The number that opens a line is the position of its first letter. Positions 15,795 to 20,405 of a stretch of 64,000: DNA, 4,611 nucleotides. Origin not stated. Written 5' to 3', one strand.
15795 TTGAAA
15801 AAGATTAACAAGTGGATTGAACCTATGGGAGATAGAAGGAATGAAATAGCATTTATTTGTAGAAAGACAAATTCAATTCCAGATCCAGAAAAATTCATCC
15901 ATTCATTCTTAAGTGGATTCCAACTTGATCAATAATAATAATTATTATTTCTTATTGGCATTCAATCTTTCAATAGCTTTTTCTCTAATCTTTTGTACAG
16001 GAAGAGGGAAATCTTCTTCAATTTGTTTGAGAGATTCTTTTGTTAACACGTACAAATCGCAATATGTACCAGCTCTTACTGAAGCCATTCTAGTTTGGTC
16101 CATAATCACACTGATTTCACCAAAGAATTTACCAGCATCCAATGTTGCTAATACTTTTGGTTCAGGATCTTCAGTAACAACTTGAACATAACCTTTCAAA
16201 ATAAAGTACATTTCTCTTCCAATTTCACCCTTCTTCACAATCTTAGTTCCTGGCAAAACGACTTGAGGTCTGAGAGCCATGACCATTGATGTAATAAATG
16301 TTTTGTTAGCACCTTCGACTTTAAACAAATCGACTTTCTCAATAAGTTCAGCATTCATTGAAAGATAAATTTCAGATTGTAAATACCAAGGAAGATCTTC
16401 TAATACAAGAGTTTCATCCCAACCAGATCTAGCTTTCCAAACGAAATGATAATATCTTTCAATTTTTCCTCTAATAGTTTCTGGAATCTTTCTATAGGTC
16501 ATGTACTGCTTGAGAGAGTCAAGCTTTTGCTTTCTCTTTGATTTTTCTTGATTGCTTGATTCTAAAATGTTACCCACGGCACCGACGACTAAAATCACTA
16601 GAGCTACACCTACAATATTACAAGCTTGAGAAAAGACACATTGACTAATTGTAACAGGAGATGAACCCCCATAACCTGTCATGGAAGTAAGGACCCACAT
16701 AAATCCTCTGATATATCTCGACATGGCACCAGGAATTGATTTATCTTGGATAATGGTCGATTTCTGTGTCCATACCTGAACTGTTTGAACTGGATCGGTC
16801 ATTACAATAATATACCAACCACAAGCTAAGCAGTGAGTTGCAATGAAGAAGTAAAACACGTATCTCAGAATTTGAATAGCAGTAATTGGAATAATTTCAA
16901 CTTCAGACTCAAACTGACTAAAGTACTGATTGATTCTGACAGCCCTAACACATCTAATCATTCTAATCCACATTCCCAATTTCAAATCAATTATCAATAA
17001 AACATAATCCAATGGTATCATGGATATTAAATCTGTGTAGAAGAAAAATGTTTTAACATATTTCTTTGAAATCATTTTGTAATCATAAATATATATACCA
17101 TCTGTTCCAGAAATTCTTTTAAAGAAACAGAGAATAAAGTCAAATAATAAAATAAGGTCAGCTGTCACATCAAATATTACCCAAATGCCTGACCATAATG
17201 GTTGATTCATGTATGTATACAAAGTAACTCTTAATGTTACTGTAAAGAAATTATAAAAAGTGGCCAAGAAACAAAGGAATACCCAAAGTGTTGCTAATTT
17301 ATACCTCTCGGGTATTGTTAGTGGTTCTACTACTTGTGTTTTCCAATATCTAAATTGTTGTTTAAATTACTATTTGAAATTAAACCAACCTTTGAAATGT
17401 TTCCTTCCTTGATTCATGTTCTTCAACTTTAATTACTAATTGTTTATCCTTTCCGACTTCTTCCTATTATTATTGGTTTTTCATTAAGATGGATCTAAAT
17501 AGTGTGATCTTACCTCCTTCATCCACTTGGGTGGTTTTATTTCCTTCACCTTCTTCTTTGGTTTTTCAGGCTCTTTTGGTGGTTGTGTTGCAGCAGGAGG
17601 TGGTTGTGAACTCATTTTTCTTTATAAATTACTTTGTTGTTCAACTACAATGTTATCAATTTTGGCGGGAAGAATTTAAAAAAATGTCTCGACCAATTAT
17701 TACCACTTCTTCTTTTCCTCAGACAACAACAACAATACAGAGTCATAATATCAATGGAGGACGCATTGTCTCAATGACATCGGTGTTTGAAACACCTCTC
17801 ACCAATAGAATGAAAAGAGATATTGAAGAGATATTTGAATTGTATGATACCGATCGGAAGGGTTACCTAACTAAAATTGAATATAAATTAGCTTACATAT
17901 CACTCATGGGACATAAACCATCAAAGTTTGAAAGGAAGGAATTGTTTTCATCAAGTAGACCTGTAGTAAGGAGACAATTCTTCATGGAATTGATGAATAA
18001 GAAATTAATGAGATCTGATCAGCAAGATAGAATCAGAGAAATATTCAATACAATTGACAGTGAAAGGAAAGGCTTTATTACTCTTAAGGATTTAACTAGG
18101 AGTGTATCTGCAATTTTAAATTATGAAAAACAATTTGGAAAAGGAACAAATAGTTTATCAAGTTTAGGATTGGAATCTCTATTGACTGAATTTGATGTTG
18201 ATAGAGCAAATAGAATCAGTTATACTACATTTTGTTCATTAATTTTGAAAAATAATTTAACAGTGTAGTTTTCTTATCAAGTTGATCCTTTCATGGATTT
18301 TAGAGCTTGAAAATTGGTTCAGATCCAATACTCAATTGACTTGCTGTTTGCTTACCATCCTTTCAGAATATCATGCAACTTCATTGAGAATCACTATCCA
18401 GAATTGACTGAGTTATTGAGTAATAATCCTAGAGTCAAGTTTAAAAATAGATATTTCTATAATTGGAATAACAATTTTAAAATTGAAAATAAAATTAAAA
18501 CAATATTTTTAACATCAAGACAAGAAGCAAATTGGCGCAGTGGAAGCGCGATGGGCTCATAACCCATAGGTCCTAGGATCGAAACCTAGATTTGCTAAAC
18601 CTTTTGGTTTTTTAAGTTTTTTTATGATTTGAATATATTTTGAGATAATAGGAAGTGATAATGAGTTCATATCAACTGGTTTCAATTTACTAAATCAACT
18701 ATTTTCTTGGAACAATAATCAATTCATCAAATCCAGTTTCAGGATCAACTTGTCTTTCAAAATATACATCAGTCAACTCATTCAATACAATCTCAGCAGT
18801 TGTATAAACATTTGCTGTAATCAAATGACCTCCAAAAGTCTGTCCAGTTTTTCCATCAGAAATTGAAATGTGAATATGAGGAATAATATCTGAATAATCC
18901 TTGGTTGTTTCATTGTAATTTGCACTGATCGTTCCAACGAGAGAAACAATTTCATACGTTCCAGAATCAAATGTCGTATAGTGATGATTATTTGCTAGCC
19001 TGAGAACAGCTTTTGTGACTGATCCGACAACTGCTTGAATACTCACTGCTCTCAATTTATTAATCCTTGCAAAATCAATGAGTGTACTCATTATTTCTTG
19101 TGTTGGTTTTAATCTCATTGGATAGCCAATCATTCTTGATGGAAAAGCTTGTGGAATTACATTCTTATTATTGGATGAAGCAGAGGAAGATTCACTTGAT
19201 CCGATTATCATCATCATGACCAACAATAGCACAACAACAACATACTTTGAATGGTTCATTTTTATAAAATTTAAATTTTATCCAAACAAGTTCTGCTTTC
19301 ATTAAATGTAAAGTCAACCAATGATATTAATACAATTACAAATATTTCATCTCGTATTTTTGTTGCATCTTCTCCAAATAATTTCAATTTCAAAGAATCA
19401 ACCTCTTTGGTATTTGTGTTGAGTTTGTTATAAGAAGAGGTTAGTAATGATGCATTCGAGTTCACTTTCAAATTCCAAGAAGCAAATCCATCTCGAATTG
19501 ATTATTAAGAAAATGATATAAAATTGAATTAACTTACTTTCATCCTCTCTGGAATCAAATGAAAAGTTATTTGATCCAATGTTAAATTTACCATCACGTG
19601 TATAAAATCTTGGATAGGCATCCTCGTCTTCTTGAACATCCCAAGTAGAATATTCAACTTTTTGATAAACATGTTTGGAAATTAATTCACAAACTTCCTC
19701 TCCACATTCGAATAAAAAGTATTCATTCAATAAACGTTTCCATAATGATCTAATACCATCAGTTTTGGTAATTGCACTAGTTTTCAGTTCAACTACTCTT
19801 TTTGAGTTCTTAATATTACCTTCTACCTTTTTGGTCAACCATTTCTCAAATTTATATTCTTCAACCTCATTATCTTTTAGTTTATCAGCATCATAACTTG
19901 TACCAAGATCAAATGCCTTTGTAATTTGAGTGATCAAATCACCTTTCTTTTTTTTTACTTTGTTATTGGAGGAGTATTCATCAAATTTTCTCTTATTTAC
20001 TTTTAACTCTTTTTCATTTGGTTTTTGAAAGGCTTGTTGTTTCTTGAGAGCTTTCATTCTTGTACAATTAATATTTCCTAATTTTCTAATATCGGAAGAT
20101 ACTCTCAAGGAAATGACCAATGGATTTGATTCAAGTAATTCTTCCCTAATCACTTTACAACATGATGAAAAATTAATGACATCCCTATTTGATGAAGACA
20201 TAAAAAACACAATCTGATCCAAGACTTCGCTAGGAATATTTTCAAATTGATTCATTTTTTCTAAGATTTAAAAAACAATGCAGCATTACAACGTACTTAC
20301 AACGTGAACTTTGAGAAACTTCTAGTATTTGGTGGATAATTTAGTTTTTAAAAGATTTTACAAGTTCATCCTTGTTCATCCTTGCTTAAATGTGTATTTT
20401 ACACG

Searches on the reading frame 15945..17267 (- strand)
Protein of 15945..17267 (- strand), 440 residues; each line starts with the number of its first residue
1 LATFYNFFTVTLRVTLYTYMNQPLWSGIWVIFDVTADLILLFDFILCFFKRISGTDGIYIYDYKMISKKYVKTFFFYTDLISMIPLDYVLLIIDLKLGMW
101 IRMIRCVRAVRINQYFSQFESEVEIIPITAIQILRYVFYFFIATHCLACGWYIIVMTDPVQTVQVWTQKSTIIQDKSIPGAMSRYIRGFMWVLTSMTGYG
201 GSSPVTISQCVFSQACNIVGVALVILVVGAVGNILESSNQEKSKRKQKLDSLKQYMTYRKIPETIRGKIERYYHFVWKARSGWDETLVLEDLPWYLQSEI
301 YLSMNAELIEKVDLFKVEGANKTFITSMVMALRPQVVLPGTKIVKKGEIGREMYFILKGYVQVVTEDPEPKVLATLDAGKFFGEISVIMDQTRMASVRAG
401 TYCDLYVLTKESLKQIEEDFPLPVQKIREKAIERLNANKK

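Call 54: search_protein_families(library=pfam, proteins=[window:15945-17267:-], max_evalue=0.001)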
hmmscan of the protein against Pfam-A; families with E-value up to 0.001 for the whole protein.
window:15945-17267:- (440 aa): 2 families
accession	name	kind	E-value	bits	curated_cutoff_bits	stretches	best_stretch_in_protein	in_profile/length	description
PF00027.35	cNMP_binding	-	2.2e-17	63.3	27.5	1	337-416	4-85/89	Cyclic nucleotide-binding domain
PF00520.37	Ion_trans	-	1.5e-16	60.8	25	1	5-242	14-240/241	Ion transport protein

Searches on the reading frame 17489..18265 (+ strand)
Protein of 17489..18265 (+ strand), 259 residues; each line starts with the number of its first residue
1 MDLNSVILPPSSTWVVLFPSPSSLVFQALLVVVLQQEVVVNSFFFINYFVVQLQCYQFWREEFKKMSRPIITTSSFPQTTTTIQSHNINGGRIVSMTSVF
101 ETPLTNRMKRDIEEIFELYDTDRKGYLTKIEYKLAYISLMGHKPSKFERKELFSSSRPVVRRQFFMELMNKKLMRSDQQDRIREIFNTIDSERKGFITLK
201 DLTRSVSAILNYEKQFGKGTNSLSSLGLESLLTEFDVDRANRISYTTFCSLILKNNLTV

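Call 54: search_protein_families(library=pfam, proteins=[window:17489-18265:+], max_evalue=0.001)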
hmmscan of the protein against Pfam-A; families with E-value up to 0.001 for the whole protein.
window:17489-18265:+ (259 aa): 6 families
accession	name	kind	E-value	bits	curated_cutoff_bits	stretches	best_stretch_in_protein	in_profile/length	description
PF13499.12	EF-hand_7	-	1e-13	51.9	30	1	180-252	2-66/67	EF-hand domain pair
PF13405.12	EF-hand_6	-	4.6e-12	45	25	1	111-134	1-24/30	EF-hand domain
PF00036.39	EF-hand_1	-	2.3e-11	42.8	25.4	1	111-135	1-25/29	EF hand domain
PF13833.12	EF-hand_8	-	9.3e-07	28.9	28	0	166-202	11-47/54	EF-hand domain pair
PF24548.1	EF_EFCAB10_C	-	6.2e-05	23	32.5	0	111-136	2-27/60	EFCAB10, C-terminal EF-hand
PF13202.12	EF-hand_5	-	8.2e-05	22.3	25.9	0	112-133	1-22/25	EF hand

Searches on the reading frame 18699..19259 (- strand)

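Call 54: search_protein_families(library=pfam, proteins=[window:18699-19259:-], max_evalue=0.001)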
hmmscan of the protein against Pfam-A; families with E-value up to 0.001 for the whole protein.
window:18699-19259:- (186 aa): 1 family
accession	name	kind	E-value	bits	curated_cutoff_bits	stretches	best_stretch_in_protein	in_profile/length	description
PF03479.20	PCC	-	6.1e-25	88.3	25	1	46-163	3-116/117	Plants and Prokaryotes Conserved (PCC) domain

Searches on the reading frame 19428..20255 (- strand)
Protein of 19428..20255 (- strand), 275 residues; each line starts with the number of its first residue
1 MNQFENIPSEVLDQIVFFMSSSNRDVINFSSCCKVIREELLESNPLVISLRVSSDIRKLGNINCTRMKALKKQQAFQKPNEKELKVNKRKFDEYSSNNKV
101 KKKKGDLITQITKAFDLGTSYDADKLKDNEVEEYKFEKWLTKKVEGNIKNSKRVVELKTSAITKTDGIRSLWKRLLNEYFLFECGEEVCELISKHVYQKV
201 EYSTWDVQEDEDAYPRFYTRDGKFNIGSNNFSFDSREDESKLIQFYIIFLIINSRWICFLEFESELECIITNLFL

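Call 5: search_protein_families(library=pfam, proteins=[window:19428-20255:-], max_evalue=1)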
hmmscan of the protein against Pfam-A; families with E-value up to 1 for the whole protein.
window:19428-20255:- (275 aa): 3 families
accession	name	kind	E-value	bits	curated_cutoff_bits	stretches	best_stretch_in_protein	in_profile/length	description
PF14658.12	EF-hand_9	-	0.0084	17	37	1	55-100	8-53/66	EF-hand domain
PF22203.1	Sca2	-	0.0089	15.6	27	1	81-164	79-154/329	Surface cell antigen Sca2 helical repeat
PF00646.38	F-box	-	0.027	14.8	20.5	1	4-34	1-29/43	F-box domain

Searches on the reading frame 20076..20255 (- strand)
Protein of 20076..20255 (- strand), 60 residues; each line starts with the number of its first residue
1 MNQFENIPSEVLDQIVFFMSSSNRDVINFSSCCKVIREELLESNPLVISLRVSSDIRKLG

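Call 42: search_protein_families(library=pfam, proteins=[window:20076-20255:-], max_evalue=10)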
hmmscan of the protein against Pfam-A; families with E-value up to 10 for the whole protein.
seq(60 aa): 2 families
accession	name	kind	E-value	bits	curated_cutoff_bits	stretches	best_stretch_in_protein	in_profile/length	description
PF00646.38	F-box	-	0.0042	17.4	20.5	1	4-35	1-30/43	F-box domain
PF15966.10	F-box_4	-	0.16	12.3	32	1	2-38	3-37/116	F-box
